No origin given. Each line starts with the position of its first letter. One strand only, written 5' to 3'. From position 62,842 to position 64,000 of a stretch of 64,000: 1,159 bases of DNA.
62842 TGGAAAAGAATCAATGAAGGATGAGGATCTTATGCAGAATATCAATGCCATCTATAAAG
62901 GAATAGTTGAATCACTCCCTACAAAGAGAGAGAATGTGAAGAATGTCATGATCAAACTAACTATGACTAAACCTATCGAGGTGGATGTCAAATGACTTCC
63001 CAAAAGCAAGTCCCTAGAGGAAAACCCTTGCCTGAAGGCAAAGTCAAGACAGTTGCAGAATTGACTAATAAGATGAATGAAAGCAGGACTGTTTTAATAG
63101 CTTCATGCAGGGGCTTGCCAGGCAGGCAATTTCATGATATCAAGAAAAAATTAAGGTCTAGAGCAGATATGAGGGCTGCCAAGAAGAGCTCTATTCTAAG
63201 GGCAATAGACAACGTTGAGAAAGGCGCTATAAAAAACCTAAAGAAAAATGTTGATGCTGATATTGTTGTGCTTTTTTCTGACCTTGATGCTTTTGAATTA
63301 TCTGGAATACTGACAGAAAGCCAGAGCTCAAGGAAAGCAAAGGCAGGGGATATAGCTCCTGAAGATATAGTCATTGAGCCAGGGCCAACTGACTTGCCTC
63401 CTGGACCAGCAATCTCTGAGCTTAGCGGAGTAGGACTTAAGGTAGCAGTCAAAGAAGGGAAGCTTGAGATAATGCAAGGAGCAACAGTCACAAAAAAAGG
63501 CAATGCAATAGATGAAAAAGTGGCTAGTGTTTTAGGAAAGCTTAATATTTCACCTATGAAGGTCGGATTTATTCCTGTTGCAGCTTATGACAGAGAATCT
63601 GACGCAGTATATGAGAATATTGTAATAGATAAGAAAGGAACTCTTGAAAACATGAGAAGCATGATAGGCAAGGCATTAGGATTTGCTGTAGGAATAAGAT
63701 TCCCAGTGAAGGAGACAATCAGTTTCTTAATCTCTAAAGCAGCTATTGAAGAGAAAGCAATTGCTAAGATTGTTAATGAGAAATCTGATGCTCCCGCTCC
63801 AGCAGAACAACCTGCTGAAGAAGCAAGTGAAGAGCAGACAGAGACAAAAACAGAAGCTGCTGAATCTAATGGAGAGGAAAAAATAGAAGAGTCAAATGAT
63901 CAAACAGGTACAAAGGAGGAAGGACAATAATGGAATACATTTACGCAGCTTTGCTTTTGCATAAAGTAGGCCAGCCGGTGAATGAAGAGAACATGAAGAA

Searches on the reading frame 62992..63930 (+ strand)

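Call 78: search_protein_families(library=pfam, proteins=[window:62992-63930:+], max_evalue=0.0001)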
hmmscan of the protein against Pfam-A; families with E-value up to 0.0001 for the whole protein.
window:62992-63930:+ (312 aa): 2 families
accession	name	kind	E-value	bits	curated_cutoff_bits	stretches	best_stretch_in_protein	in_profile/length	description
PF17777.6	RL10P_insert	-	3.2e-16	59.4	29.1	1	116-186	1-71/71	Insertion domain in 60S ribosomal protein L10P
PF00466.25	Ribosomal_L10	-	8.2e-15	55.1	22.8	1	14-110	3-98/100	Ribosomal protein L10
